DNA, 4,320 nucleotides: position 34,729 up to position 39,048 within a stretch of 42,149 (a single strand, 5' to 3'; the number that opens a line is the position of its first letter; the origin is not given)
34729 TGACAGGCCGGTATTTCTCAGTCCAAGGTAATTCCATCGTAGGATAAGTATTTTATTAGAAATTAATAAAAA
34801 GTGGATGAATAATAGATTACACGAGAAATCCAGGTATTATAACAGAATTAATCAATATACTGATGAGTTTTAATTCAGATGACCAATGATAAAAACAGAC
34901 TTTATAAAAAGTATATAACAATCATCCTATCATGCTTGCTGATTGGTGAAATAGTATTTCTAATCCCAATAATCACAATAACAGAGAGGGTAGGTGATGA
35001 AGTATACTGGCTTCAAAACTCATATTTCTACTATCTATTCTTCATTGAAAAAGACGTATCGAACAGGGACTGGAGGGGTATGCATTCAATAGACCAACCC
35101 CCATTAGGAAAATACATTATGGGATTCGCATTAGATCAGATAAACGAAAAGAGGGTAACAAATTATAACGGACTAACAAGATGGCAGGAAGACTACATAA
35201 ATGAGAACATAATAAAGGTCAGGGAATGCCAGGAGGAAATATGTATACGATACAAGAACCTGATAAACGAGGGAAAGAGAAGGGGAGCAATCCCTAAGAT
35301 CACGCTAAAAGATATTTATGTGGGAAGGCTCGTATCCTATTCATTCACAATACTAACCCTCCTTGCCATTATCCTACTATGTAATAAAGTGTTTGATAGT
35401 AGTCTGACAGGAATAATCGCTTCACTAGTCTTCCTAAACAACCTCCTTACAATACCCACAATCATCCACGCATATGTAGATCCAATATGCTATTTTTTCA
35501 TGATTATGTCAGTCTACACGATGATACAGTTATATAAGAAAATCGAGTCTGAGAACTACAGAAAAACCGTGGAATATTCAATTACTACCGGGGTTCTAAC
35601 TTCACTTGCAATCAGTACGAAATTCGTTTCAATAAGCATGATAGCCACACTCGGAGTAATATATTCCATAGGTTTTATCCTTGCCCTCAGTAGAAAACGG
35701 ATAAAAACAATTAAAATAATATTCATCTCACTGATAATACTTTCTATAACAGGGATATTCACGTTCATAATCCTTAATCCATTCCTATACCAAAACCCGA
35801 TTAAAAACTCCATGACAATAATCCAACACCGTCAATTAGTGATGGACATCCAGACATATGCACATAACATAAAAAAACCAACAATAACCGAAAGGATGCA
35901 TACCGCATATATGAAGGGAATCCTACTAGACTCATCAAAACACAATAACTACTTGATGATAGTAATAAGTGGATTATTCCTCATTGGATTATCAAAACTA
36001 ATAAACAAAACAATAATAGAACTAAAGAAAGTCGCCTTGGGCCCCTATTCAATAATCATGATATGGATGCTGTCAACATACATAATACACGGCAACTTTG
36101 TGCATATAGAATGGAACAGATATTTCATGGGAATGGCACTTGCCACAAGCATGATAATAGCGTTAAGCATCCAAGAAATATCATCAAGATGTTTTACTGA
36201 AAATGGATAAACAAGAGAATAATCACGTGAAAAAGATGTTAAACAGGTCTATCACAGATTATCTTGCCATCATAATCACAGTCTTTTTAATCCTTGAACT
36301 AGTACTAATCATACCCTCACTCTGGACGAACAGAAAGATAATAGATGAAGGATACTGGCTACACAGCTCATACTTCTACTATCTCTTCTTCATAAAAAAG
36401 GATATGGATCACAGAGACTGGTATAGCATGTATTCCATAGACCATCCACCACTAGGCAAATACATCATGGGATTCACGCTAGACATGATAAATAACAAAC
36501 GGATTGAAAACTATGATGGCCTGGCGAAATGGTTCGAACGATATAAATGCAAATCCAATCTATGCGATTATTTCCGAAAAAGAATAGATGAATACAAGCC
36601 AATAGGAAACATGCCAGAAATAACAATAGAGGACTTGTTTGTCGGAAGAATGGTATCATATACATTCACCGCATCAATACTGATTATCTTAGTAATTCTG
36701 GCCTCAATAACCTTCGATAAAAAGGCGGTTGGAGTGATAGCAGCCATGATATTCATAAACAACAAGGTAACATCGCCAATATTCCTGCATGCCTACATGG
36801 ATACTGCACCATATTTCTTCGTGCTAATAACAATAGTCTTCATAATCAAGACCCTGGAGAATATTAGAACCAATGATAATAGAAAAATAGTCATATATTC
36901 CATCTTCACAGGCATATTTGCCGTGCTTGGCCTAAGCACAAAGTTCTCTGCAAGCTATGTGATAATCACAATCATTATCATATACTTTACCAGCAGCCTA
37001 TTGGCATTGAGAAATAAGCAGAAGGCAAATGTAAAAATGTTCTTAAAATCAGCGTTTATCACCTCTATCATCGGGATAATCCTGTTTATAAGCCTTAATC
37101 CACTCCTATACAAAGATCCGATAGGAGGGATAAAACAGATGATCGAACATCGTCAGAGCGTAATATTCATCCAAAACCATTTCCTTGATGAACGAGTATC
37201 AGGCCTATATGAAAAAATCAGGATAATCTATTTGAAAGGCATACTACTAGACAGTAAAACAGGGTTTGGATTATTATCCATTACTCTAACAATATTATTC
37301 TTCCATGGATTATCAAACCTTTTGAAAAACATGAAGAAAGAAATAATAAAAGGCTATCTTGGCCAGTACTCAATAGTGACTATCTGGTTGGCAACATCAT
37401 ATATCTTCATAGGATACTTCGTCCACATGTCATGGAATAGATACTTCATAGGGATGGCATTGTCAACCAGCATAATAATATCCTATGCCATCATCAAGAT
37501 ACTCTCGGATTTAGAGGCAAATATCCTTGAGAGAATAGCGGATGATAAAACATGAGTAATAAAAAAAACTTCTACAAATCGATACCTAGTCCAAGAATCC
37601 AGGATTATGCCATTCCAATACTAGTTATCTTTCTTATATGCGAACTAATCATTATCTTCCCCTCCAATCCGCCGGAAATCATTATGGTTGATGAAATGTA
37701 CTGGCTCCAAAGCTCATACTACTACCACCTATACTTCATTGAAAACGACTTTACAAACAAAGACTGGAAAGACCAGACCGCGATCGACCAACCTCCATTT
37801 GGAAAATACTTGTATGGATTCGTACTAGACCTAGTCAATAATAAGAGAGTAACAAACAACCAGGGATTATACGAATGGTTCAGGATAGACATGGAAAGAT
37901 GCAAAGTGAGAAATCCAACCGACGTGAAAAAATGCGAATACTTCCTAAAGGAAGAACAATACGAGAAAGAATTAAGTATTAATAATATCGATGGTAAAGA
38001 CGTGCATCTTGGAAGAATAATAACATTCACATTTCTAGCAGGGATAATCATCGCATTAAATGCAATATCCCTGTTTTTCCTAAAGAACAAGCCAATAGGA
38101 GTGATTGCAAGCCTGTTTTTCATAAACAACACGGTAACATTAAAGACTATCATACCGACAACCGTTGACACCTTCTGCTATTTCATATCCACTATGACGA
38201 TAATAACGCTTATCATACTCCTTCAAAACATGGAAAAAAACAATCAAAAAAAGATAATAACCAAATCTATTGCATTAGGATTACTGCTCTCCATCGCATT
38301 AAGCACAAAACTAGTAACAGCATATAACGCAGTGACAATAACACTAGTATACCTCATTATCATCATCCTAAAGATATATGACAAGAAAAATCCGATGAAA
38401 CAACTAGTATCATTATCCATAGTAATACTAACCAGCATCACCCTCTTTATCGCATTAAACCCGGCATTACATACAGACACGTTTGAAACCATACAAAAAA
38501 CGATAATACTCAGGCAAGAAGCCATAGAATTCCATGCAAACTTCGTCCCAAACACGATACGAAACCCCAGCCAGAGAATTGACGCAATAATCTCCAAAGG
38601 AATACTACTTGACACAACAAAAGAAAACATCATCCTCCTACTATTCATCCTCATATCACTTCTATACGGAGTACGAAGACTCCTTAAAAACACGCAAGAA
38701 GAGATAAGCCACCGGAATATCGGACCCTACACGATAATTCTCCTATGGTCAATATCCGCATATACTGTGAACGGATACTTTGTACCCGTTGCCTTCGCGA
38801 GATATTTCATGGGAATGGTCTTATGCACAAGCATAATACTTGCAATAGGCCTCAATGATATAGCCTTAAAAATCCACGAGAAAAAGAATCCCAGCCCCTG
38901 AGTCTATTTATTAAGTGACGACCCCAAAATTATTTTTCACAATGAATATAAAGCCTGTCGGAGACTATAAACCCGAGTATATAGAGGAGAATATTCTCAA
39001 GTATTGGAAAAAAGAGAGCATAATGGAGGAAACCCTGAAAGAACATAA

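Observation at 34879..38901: Translationally coupled triplet of PMT-like (GT39-type) transferases: a candidate archaeal protein O-glycosylation machine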

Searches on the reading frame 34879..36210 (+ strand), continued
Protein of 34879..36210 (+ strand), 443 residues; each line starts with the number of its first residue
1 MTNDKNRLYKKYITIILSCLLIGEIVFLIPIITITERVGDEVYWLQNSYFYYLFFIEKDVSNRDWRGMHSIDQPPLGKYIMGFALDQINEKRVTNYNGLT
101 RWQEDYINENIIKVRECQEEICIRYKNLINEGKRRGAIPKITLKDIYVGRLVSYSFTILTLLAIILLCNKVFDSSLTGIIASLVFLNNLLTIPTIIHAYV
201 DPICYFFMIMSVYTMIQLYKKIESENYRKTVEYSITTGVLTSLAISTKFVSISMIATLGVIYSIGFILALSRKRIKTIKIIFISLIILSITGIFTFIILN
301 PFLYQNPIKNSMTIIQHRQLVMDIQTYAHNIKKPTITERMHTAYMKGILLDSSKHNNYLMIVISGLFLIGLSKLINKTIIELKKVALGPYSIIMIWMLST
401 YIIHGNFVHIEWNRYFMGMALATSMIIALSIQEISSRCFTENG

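Call 84: fold_search(model_id=the predicted structure, library=pdb)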
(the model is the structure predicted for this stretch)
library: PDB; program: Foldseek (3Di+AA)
matches with E <= 10: 195; with E <= 0.001: 2
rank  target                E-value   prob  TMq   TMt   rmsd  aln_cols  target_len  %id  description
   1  9i5k_A                5.1e-04  1.00  0.55  0.50  10.8       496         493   15  Structure of the Chaetomium thermophilum Pmt4 homodimer (C2 symmetry) (released 2025-12-24)
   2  7e9s_A                8.8e-04  1.00  0.38  0.21  12.5       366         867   14  Archaeal oligosaccharyltransferase AglB from Archaeoglobus fulgidus in complex with an inhibitory peptide and a dolich (released 2021-09-08)
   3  8b6l_I                1.5e-03  1.00  0.45  0.30  18.4       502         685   11  Subtomogram average of the human Sec61-TRAP-OSTA-translocon (released 2022-12-07)
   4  5ezm                  1.7e-03  1.00  0.53  0.44   6.6       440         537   10  Crystal Structure of ArnT from Cupriavidus metallidurans in the apo state (released 2016-02-17)
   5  6p25_B                2.3e-03  1.00  0.43  0.29   6.1       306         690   16  Structure of S. cerevisiae protein O-mannosyltransferase Pmt1-Pmt2 complex bound to the sugar donor and a peptide acce (released 2019-07-10)
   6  9i5l_A                2.4e-03  1.00  0.43  0.28   7.7       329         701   18  Structure of the Chaetomium thermophilum Pmt4 homodimer (C1 symmetry) (released 2025-12-24)
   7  5f15                  2.4e-03  1.00  0.53  0.45   6.3       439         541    9  Crystal Structure of ArnT from Cupriavidus metallidurans bound to Undecaprenyl phosphate (released 2016-02-17)
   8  6s7t_A                3.8e-03  1.00  0.50  0.34  13.7       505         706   11  Cryo-EM structure of human oligosaccharyltransferase complex OST-B (released 2019-12-18)
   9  5gmy_A                4.5e-03  1.00  0.48  0.27  14.8       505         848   10  Crystal structure of the Archaeoglobus fulgidus oligosaccharyltransferase (O29867_ARCFU) tethered with an acceptor pep (released 2017-02-01)
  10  8pn9_A                6.1e-03  1.00  0.42  0.30  13.1       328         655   12  Structure of human oligosaccharyltransferase OST-A complex bound to NGI-1 (released 2024-05-08)
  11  9e61_A                8.5e-03  1.00  0.35  0.22   9.2       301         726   12  Cryo-EM structure of Saccharomyces cerevisiae Pmt4 apo form (released 2025-10-15)
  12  8agc_A                8.5e-03  1.00  0.39  0.27  20.1       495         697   13  Structure of yeast oligosaccharylransferase complex with lipid-linked oligosaccharide and non-acceptor peptide bound (released 2022-12-07)
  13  9e61_B                9.3e-03  1.00  0.35  0.22   9.2       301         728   12  Cryo-EM structure of Saccharomyces cerevisiae Pmt4 apo form (released 2025-10-15)
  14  9s6r_A                9.3e-03  1.00  0.43  0.48  10.3       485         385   11  Ternary cryo-EM structure of yeast ALG3 with Dol25-PP-GlcNAc2Man5, Dol25-P-Man, and Fab (released 2026-03-18)
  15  9e6i_B                1.1e-02  1.00  0.35  0.22   9.2       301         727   12  Cryo-EM structure of Saccharomyces cerevisiae Pmt4-Ccw5 complex (released 2025-10-15)
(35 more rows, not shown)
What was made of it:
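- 34879..36210 (+): T1, 443-aa GT-C class A glycosyltransferase of the PMT-like family. Foldseek top hit Pmt4, then AglB and ArnT (call 84).
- Closest known: ArnT / GT83 and the wider Pfam PMT_2. Same: Same fold (ArnT TMq 0.53, rmsd about 6.5 A; call 84).
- The fold search scores ArnT (lipid acceptor) and AglB (Asn acceptor) almost as high as PMT (call 84).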

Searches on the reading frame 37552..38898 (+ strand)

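Call 3: search_protein_families(library=pfam, proteins=[window:37552-38898:+], max_evalue=1)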
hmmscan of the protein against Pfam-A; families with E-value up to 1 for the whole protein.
window:37552-38898:+ (449 aa): 1 family
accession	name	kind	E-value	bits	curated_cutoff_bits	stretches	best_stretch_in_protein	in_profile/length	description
PF02366.24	PMT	-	0.0002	21.5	22.7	1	155-302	86-236/245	Dolichyl-phosphate-mannose-protein mannosyltransferase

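Call 4: search_protein_families(library=ncbifam, proteins=[window:37552-38898:+], max_evalue=1)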
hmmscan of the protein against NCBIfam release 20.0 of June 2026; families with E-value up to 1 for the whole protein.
window:37552-38898:+ (449 aa): 0 families
